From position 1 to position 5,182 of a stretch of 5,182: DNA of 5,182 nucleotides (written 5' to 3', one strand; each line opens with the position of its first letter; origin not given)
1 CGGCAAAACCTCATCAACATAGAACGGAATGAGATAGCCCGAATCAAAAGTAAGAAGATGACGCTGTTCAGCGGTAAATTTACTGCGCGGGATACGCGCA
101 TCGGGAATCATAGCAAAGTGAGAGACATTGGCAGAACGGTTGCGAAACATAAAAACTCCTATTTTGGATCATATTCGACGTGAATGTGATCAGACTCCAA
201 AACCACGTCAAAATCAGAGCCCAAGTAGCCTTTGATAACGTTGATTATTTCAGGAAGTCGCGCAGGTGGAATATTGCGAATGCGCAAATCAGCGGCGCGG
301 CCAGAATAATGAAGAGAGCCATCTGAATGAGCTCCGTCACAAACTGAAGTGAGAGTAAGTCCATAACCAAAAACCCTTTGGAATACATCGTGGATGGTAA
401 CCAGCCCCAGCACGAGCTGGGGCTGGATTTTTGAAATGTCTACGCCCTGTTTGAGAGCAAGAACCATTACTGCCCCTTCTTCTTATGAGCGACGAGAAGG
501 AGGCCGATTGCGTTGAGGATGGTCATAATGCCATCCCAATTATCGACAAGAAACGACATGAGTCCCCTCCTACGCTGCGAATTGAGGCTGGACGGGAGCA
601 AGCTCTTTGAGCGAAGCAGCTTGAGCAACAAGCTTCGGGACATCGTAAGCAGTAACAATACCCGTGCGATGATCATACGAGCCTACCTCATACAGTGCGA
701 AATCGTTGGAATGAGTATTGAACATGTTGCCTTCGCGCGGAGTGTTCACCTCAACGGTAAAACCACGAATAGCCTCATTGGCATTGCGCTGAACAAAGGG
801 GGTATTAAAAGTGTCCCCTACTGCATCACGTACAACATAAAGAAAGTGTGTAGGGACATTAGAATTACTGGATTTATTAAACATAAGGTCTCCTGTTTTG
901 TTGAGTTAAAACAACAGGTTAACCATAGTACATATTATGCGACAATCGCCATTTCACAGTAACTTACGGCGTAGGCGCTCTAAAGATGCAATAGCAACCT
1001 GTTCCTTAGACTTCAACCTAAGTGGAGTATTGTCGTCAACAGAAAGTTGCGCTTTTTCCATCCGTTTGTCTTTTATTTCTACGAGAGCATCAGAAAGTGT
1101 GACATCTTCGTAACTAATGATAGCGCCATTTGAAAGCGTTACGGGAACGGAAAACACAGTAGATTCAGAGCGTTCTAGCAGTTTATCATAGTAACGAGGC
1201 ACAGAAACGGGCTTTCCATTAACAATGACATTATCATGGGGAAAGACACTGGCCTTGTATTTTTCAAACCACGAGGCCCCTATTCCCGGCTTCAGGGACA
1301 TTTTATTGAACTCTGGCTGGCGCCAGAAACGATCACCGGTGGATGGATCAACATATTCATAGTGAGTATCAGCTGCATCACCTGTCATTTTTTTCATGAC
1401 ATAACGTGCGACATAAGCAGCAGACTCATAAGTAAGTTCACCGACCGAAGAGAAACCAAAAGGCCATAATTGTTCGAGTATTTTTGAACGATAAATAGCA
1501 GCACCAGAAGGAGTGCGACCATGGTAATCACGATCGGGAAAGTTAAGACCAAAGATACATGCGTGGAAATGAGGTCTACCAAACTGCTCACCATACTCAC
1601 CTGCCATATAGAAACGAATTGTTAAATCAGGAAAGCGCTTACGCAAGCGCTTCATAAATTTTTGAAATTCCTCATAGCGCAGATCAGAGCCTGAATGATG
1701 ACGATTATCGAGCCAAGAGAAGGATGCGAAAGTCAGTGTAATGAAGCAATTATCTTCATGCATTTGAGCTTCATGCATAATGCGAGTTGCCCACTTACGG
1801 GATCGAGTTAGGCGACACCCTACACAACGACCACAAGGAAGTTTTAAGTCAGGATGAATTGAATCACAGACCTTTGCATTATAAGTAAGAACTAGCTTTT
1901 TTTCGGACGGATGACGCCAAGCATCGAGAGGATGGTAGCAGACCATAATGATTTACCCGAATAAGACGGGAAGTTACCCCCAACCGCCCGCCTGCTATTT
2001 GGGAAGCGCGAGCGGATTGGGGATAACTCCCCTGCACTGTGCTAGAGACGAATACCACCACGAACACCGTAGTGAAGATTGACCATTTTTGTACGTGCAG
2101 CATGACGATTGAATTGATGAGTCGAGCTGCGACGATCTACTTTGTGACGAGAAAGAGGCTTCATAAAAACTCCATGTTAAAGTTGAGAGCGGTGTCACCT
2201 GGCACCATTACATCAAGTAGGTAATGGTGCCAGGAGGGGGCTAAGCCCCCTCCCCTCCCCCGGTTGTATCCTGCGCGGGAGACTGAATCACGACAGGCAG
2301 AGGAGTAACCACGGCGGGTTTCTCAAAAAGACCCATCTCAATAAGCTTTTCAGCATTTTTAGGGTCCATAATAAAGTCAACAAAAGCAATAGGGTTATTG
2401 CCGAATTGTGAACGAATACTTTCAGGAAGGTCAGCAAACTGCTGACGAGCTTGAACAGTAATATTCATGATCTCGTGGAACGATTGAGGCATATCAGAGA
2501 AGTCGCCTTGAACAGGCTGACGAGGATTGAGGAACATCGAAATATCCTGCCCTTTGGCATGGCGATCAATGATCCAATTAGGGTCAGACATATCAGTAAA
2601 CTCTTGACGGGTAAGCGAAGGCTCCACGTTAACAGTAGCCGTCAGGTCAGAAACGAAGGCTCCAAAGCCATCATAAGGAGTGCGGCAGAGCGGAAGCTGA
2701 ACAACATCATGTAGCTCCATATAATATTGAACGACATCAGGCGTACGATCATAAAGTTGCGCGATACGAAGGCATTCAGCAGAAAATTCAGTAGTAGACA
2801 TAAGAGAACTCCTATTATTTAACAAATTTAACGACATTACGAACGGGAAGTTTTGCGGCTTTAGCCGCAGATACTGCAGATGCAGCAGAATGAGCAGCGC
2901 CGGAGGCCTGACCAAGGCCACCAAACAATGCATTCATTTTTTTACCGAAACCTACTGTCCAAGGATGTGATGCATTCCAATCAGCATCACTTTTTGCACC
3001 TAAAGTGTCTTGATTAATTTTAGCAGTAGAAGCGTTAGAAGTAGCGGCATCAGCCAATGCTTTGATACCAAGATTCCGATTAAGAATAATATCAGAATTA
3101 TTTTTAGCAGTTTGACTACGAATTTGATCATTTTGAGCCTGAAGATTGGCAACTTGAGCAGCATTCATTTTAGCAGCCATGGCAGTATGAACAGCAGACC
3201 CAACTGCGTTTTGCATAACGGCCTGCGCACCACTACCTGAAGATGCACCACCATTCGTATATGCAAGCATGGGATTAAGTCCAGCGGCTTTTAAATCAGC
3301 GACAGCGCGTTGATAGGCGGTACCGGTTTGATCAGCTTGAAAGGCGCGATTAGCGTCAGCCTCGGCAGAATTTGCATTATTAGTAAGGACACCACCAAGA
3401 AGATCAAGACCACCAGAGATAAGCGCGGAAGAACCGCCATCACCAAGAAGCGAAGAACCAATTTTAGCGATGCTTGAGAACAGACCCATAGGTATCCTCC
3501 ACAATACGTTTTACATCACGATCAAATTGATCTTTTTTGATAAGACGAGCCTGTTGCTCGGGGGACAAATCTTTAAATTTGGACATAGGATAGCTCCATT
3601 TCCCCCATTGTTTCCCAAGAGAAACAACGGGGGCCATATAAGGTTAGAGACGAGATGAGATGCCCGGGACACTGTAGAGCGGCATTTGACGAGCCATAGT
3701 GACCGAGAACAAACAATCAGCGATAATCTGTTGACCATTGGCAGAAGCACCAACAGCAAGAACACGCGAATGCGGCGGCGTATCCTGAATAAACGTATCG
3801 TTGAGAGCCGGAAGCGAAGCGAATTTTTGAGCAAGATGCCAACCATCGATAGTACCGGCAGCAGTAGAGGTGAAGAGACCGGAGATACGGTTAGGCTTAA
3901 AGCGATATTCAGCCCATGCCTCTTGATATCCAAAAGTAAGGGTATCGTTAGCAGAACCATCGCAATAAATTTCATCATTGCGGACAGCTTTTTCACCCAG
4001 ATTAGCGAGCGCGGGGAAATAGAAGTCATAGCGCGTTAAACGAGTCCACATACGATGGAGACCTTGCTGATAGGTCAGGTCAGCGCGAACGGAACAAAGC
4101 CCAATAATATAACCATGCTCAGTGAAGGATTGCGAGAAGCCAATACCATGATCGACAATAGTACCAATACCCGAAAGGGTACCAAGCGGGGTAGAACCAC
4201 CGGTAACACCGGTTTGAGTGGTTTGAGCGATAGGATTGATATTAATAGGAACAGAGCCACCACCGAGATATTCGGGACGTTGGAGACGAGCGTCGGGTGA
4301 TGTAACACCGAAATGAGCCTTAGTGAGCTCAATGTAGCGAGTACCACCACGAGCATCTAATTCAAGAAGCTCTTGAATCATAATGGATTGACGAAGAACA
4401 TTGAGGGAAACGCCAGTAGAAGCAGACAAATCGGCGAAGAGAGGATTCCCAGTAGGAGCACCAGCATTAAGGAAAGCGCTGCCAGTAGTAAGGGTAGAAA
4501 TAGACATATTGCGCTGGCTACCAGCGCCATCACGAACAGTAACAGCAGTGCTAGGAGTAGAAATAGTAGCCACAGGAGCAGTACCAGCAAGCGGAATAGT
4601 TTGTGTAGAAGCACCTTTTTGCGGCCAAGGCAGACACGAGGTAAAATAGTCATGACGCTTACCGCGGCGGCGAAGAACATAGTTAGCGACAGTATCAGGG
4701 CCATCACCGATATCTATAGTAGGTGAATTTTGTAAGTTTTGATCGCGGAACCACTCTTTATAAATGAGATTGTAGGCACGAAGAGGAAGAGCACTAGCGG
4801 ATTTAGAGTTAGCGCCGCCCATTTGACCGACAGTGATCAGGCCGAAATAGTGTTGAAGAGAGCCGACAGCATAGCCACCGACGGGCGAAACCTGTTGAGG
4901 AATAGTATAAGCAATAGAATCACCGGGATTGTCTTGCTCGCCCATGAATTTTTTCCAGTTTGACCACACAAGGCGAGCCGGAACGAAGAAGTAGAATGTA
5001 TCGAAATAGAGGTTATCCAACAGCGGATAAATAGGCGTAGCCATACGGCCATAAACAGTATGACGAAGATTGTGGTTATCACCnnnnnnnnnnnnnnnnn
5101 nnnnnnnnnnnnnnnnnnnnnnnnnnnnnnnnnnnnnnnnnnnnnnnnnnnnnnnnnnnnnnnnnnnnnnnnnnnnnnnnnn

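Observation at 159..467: Minimal (102-aa) LAS/M15 zinc peptidase encoded by a microvirus: an enzymatic endolysin instead of a phiX-type single-gene lysis protein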

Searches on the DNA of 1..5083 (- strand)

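Call 82: search_dna_similar(query=window:1-5083:-, collection=phages, mode=distant, max_rows=12)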
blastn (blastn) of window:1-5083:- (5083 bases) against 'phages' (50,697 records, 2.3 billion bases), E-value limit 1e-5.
Records with a match: 935; places in all: 935; records where one place covers at least 80% of the query: 0.
Best place of each record, by identity: 90-95% 6; 80-90% 44; 60-80% 885.
By first word of the organism name: Microviridae 297; bajarodmic 166; Dulem 139; Blackfly 71; robinz 37; Gokushovirus 34; Gokushovirinae 28; Apis 28; Capybara 19; Sigmofec 19; and 18 more.
By host as written in the record: - 326; Ciona robusta 94; Peromyscus fraterculus 88; Austrosimulium ungulatum 71; Varecia variegata 57; Petroica australis 37; Homo sapiens 29; Propithecus coquereli 27; and 37 more.
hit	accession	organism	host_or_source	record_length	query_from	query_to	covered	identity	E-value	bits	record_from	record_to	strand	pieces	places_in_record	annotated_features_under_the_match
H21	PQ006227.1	bajarodmic virus 132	Peromyscus fraterculus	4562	46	3907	34%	65.5%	8e-36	352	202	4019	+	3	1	major capsid protein | DNA pilot protein | replication initiator protein | internal scaffolding protein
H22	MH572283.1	Microviridae sp.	Ciona robusta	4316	25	3695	32%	65.7%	5e-32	380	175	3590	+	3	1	major capsid protein | DNA pilot protein | replication initiator protein | internal scaffolding protein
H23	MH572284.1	Microviridae sp.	Ciona robusta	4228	30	3728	29%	67.9%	2e-56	480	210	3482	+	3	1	major capsid protein | DNA pilot protein | replication initiator protein | internal scaffolding protein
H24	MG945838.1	Microviridae sp.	river water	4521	37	3683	29%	67.6%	2e-56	462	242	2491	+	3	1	similar to VP1 | similar to VP4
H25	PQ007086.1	bajarodmic virus 840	Neotoma bryanti feces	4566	37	3826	29%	66.0%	2e-25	326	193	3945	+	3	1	major capsid protein | DNA pilot protein | replication initiator protein | internal scaffolding protein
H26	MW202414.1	Microviridae sp.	Manatee Spring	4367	37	1839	29%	66.0%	2e-82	380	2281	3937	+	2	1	major capsid protein | minor capsid protein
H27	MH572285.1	Microviridae sp.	Ciona robusta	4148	33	3733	28%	66.8%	2e-50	408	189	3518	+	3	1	major capsid protein | DNA pilot protein | replication initiator protein | internal scaffolding protein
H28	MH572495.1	Microviridae sp.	Ciona robusta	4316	37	3901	28%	67.1%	1e-51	428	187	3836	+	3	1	major capsid protein | replication initiator protein | DNA pilot protein | internal scaffolding protein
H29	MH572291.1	Microviridae sp.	Ciona robusta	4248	37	3695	28%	66.6%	1e-51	378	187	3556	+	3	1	major capsid protein | DNA pilot protein | replication initiator protein | internal scaffolding protein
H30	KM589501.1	Gokushovirinae Bog5712_52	sphagnum-peat soil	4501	37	3683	27%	66.3%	2e-44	354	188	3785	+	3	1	major capsid protein VP1 | DNA pilot protein VP2 | internal scaffolding protein VP3 | replication protein VP4 | hypothetical protein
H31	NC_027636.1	Gokushovirinae Bog5712_52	sphagnum-peat soil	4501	37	3683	27%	66.3%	2e-44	354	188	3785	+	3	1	major capsid protein VP1 | DNA pilot protein VP2 | internal scaffolding protein VP3 | replication protein VP4 | hypothetical protein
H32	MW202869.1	Microviridae sp.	Manatee Spring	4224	33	1359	26%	67.2%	2e-100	374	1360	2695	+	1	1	major capsid protein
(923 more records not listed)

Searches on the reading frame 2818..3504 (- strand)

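Call 3: search_protein_families(library=pfam, proteins=[window:2818-3504:-], max_evalue=0.1)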
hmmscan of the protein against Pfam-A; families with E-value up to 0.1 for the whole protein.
window:2818-3504:- (229 aa): 1 family
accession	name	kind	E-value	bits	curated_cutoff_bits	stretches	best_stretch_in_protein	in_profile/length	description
PF10846.13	DUF2722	-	0.073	12.8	27.7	1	46-134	131-216/406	Protein of unknown function (DUF2722)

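Call 4: search_protein_families(library=phrogs, proteins=[window:2818-3504:-], max_evalue=0.01)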
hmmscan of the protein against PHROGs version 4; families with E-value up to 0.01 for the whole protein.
window:2818-3504:- (229 aa): 17 families
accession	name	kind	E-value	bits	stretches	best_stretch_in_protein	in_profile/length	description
phrog_27063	-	tail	9.7e-26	92.1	1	28-176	38-192/306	pilot protein for DNA ejection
phrog_11693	-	tail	4.8e-25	90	1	27-215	16-218/228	pilot protein for DNA ejection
phrog_22637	-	tail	1.4e-23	84.9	1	26-154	9-136/264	pilot protein for DNA ejection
phrog_8742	-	tail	3.7e-20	73.6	1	44-136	128-224/287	pilot protein for DNA ejection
phrog_8693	-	tail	4.2e-20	73.8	1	20-167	4-144/258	pilot protein for DNA ejection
phrog_16516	-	tail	7e-18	66.2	1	26-145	25-144/186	minor tail protein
phrog_35928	-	tail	1.6e-13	51.8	1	46-108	71-131/172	pilot protein for DNA ejection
phrog_34374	-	tail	1.6e-13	51.5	1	47-111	175-239/310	pilot protein for DNA ejection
phrog_18604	-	tail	1.2e-12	48.8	1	45-120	105-187/284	minor tail protein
phrog_5158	-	unknown function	6.7e-12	46.6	1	42-168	68-198/322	-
phrog_21483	-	unknown function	3.8e-10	40.8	1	44-165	98-227/303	-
phrog_20617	-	tail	6.4e-10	40.6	1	40-183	15-169/200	minor tail protein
phrog_25360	-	unknown function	6.9e-10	39.9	1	14-173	22-194/316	-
phrog_8689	-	tail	3.5e-07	31.2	1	30-165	10-184/327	pilot protein for DNA ejection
phrog_23656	-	head and packaging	1.2e-05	26.1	1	54-115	2-62/175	virion structural protein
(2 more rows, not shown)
